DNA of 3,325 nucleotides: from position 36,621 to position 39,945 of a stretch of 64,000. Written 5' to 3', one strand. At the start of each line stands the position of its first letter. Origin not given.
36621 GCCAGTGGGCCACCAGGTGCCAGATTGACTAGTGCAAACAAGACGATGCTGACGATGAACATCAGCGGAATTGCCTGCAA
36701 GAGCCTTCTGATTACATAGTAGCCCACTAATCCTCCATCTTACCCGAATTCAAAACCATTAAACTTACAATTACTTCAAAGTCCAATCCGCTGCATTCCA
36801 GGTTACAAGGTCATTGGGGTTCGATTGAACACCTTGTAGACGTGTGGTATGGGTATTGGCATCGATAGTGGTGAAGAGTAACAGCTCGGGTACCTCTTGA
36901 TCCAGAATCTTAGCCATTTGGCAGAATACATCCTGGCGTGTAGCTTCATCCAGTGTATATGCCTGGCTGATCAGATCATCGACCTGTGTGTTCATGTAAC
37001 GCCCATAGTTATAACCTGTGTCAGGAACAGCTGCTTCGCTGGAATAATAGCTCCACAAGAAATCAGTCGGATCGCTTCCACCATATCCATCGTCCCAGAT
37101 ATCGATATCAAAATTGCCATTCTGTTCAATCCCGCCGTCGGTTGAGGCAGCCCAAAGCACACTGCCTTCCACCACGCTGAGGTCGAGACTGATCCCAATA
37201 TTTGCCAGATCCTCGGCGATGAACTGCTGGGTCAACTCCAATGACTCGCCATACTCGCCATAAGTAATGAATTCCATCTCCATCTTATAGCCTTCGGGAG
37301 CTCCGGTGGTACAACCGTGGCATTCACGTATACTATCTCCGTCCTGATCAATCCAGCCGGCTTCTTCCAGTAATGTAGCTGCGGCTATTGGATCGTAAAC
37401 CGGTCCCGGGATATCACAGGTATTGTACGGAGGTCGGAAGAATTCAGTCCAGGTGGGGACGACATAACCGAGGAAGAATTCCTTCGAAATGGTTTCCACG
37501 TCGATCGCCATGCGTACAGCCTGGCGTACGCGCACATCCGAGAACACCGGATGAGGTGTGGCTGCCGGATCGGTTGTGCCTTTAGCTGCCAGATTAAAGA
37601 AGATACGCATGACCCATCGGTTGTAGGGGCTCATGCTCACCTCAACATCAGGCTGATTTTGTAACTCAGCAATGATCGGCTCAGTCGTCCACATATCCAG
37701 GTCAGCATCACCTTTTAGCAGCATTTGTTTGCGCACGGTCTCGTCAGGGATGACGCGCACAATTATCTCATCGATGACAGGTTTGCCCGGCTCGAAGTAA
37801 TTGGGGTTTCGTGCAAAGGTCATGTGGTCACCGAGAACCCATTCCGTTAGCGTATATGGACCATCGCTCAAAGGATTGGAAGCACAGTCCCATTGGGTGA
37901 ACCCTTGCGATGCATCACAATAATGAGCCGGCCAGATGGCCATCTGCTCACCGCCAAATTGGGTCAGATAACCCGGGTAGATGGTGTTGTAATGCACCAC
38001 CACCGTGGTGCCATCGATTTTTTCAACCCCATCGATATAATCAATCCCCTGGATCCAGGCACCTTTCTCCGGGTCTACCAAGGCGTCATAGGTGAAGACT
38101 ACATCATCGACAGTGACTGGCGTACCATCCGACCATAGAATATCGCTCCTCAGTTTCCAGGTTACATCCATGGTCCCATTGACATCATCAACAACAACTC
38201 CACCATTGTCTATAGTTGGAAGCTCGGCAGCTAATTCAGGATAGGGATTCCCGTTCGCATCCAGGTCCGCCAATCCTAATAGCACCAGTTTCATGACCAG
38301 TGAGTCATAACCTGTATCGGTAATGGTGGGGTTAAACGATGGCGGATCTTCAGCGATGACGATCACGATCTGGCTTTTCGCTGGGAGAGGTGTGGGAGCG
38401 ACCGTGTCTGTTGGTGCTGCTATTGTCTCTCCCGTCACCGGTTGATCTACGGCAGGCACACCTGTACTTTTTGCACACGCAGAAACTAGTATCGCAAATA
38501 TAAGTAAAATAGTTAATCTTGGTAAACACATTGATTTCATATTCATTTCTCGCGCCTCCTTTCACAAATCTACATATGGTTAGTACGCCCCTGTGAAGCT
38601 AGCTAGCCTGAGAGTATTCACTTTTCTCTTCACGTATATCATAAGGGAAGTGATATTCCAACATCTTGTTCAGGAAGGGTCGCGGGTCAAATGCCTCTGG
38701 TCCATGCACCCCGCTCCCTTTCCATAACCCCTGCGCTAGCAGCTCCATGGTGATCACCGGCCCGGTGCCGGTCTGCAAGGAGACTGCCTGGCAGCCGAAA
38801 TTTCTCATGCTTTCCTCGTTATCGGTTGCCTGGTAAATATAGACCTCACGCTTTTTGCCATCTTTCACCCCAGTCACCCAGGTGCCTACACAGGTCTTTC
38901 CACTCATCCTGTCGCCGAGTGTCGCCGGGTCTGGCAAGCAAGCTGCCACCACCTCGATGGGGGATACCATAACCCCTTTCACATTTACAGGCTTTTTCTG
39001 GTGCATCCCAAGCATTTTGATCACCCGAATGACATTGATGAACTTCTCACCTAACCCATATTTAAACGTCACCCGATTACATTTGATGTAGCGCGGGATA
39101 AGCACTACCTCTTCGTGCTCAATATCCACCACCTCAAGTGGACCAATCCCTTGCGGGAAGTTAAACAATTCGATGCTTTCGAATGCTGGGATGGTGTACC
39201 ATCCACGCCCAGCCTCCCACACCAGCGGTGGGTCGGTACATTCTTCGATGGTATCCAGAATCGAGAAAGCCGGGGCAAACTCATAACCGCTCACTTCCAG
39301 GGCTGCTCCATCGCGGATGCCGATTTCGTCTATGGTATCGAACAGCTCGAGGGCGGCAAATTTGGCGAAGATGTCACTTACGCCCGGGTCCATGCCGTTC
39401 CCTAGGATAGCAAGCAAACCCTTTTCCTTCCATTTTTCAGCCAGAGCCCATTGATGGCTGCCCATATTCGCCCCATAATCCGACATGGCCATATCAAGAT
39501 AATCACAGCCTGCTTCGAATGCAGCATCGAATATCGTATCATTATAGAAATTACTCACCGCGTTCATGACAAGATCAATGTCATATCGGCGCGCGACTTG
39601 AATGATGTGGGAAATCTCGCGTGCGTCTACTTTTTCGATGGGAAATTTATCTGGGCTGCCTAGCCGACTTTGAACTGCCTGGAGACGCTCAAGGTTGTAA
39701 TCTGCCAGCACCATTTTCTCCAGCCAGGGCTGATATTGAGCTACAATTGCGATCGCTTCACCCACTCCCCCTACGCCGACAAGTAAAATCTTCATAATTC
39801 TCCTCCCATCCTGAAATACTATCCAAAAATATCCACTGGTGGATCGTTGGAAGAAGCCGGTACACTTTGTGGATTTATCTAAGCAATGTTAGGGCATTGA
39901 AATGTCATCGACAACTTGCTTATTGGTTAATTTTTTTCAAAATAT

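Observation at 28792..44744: Four tandem non-Pyl MttB-superfamily genes wired into an Opp/Dpp-type importer operon with a saccharopine-DH-family enzyme and a SARP-AAA-TPR regulator, with no corrinoid partner in sight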

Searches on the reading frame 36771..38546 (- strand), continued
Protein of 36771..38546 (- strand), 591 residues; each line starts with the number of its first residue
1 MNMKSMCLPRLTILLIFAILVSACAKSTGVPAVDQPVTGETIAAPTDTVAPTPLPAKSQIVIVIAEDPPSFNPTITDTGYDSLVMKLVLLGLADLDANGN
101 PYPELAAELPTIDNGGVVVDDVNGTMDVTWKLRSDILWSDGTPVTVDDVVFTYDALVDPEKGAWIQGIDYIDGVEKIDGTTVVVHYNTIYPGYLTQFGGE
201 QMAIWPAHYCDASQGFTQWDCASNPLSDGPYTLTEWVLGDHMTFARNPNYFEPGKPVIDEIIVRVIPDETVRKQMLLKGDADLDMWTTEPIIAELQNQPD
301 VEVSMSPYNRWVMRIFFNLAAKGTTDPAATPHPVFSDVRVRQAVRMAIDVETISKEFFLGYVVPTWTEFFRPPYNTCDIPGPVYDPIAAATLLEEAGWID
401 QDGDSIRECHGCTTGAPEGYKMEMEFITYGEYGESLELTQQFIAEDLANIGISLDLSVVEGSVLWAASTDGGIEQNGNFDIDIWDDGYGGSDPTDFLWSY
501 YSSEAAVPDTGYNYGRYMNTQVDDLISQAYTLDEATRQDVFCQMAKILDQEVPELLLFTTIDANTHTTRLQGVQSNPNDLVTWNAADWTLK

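Call 43: find_homologous_proteins(query=L001:19819-20670:+)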
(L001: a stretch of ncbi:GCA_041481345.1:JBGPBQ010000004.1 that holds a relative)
Query L001:19819-20670:+ (283 aa): 7963 proteins with E <= 0.001 among 8000 candidates; the best 120 are listed.
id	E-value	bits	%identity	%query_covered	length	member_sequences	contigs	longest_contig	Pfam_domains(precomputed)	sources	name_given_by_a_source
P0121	3.5e-171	586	95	100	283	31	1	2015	PF00809.29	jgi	-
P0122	7.2e-161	552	89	100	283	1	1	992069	PF00809.29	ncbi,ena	-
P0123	4.5e-159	546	89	100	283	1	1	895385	PF00809.29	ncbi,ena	-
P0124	2.9e-158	543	88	100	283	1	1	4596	PF00809.29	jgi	jgi:5-methyltetrahydrofolate--homocysteine methyltransferase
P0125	5.4e-158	542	89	100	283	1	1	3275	PF00809.29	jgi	jgi:5-methyltetrahydrofolate--homocysteine methyltransferase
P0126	1.2e-157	541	88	100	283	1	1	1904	PF00809.29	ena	-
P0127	1.4e-157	541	88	100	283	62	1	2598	PF00809.29,PF03599.23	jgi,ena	-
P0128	3.4e-157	540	88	100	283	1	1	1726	PF00809.29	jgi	jgi:5-methyltetrahydrofolate--homocysteine methyltransferase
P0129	7.2e-157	539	89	100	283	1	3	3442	PF00809.29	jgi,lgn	jgi:5-methyltetrahydrofolate--homocysteine methyltransferase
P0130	1.1e-156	538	88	100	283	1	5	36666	PF00809.29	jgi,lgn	jgi:5-methyltetrahydrofolate--homocysteine methyltransferase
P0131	1.2e-156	538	86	100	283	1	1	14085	PF00809.29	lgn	-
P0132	1.7e-156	537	88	100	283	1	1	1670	PF00809.29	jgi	jgi:5-methyltetrahydrofolate--homocysteine methyltransferase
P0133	2.6e-156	537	87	100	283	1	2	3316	PF00809.29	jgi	jgi:5-methyltetrahydrofolate--homocysteine methyltransferase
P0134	2.6e-156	537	88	100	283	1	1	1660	PF00809.29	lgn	-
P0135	2.8e-156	537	88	100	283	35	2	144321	PF00809.29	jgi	jgi:5-methyltetrahydrofolate--homocysteine methyltransferase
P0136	6.9e-156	535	87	100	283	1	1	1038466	PF00809.29,PF03599.23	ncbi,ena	-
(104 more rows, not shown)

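Call 47: search_solved_structures(query=window:36771-38546:-, max_evalue=1e-10)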
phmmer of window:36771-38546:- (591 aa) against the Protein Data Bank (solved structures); distinct sequences matched with E-value up to 1e-10: 50.
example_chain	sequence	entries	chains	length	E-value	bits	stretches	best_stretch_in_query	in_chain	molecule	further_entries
2d5w_A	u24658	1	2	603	1.3e-23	86.4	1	228-564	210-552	peptide ABC transporter, peptide-binding protein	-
5isu_A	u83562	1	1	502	2.6e-22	82.1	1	123-290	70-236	Lmo0135 protein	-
4oer_A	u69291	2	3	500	2.8e-22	82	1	127-554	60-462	NikA protein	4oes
7kz8_A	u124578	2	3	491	7.5e-21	77.3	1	126-400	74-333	Peptide/nickel transport system substrate-binding protein AapF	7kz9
1xoc_A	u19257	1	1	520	1e-20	76.8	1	120-578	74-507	Oligopeptide-binding protein appA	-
4oet_A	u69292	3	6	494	2.4e-20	75.6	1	57-403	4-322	Putative peptide ABC-transport system periplasmic peptide-binding protein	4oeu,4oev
6i3g_A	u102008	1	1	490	7.7e-20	73.9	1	121-285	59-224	ABC transporter, substrate-binding protein, family 5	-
1uqw_A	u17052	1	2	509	1.8e-19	72.7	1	126-579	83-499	PUTATIVE BINDING PROTEIN YLIB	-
3qim_A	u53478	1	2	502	3.4e-18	68.5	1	129-499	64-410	Nickel-binding periplasmic protein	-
9t0v_A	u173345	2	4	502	4.6e-18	68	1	129-473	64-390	Nickel-binding periplasmic protein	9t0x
8spm_A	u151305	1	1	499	5.2e-18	67.9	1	129-473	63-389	Nickel ABC transporter, nickel/metallophore periplasmic binding protein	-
3mzb_A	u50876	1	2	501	5.3e-18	67.8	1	129-473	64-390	Nickel-binding periplasmic protein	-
1zlq_A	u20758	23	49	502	5.3e-18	67.8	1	129-473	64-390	Nickel-binding periplasmic protein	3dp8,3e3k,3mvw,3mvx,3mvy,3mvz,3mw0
1uiu_A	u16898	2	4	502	5.7e-18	67.7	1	129-473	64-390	Nickel-binding periplasmic protein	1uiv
5u4o_A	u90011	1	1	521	3.9e-17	65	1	120-398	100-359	ABC transporter substrate-binding protein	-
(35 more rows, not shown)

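Call 60: find_encoding_contigs(protein=P0122, flank=10000, max_places=1)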
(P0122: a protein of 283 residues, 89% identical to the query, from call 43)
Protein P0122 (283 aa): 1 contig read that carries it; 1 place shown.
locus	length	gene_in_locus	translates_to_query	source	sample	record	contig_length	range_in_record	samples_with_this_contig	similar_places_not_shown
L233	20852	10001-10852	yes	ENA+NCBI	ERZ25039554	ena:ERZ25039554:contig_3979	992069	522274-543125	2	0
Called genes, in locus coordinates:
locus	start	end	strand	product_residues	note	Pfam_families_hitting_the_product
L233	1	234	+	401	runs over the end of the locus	PF03435:Sacchrp_dh_NADP, PF16653:Sacchrp_dh_C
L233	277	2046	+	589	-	PF00496:SBP_bac_5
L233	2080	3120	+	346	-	PF19300:BPD_transp_1_N, PF00528:BPD_transp_1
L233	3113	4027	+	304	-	PF12911:OppC_N, PF00528:BPD_transp_1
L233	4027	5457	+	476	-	PF06253:MTTB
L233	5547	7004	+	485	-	PF06253:MTTB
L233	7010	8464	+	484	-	PF06253:MTTB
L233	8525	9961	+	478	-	PF06253:MTTB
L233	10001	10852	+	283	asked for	PF00809:Pterin_bind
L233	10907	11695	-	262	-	PF08241:Methyltransf_11, PF13649:Methyltransf_25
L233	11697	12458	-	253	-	PF19420:DDAH_eukar (faint), PF02274:ADI (weak)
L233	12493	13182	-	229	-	-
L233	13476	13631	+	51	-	-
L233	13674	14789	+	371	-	PF00365:PFK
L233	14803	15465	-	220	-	PF00702:Hydrolase, PF13419:HAD_2, PF13242:Hydrolase_like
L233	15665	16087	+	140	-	-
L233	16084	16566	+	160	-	PF04075:F420H2_quin_red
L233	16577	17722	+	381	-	PF04055:Radical_SAM (weak)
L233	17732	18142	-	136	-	PF00903:Glyoxalase, PF13468:Glyoxalase_3 (weak), PF13669:Glyoxalase_4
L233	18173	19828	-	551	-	PF01642:MM_CoA_mutase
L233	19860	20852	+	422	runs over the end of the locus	PF08735:DUF1786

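Call 61: find_encoding_contigs(protein=P0136, flank=10000, max_places=1)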
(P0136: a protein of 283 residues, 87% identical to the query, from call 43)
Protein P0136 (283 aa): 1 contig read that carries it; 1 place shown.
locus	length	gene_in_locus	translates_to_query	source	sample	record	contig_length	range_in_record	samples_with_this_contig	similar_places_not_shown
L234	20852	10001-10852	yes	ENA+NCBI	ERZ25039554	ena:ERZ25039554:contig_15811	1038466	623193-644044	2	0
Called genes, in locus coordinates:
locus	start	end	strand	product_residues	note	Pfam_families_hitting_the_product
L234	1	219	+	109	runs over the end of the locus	-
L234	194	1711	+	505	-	PF00496:SBP_bac_5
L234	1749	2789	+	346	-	PF19300:BPD_transp_1_N, PF00528:BPD_transp_1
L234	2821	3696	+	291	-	PF12911:OppC_N, PF00528:BPD_transp_1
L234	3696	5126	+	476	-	PF06253:MTTB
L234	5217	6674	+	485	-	PF06253:MTTB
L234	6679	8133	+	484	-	PF06253:MTTB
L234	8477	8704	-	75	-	-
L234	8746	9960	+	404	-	PF06253:MTTB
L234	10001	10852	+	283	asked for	PF00809:Pterin_bind, PF03599:CdhD (weak)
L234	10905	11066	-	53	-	-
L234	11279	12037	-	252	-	PF19420:DDAH_eukar (faint), PF02274:ADI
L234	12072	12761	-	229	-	-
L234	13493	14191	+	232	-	PF01988:VIT1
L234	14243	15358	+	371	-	PF00365:PFK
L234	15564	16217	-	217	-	PF00702:Hydrolase, PF13419:HAD_2, PF13242:Hydrolase_like (weak)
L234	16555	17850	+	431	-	PF01547:SBP_bac_1, PF13416:SBP_bac_8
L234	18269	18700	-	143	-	PF00903:Glyoxalase, PF13468:Glyoxalase_3, PF13669:Glyoxalase_4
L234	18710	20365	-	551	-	PF01642:MM_CoA_mutase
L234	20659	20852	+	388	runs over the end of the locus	PF08735:DUF1786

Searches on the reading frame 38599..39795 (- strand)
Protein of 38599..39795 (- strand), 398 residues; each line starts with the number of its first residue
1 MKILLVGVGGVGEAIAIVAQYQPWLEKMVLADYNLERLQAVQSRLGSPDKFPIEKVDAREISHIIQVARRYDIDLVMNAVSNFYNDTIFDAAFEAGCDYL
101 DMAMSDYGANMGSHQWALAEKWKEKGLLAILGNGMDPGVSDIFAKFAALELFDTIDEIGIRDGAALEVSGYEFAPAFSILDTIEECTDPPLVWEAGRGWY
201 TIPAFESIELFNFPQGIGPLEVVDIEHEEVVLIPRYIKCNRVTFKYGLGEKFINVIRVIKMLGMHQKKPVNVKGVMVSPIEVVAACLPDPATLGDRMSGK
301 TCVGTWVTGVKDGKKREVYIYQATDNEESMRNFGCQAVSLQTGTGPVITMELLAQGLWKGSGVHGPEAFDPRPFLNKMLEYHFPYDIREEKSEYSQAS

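Call 3: search_protein_families(library=pfam, proteins=[window:38599-39795:-])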
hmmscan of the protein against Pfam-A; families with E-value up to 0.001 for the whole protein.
window:38599-39795:- (398 aa): 2 families
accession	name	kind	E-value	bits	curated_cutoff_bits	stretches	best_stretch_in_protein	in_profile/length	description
PF16653.10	Sacchrp_dh_C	-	8.3e-23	82.3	31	1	134-378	1-260/265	Saccharopine dehydrogenase C-terminal domain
PF03435.24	Sacchrp_dh_NADP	-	6.9e-16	59.2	25.1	1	3-130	1-129/129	Saccharopine dehydrogenase NADP binding domain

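Call 4: search_protein_families(library=ncbifam, proteins=[window:38599-39795:-])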
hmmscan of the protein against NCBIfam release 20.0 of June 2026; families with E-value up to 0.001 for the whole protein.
window:38599-39795:- (398 aa): 1 family
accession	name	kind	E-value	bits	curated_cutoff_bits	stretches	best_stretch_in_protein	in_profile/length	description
NF043000.1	carsnrspmd_synth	equivalog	4.8e-64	217.1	800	1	1-389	1-402/405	carboxynorspermidine synthase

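Call 11: search_solved_structures(query=window:38599-39795:-, max_evalue=0.001)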
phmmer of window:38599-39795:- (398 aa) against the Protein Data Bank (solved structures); distinct sequences matched with E-value up to 0.001: 4.
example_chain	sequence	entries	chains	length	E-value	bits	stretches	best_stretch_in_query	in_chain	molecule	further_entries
4ina_A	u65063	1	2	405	6.8e-65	222.9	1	2-391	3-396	saccharopine dehydrogenase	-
4rl6_A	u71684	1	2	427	1.1e-58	202.5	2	107-389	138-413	Saccharopine dehydrogenase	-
8deb_A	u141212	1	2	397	2e-53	185.1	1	2-385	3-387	Carboxyspermidine dehydrogenase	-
8h4z_A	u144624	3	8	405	4.1e-44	154.5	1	3-389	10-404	Saccharopine dehydrogenase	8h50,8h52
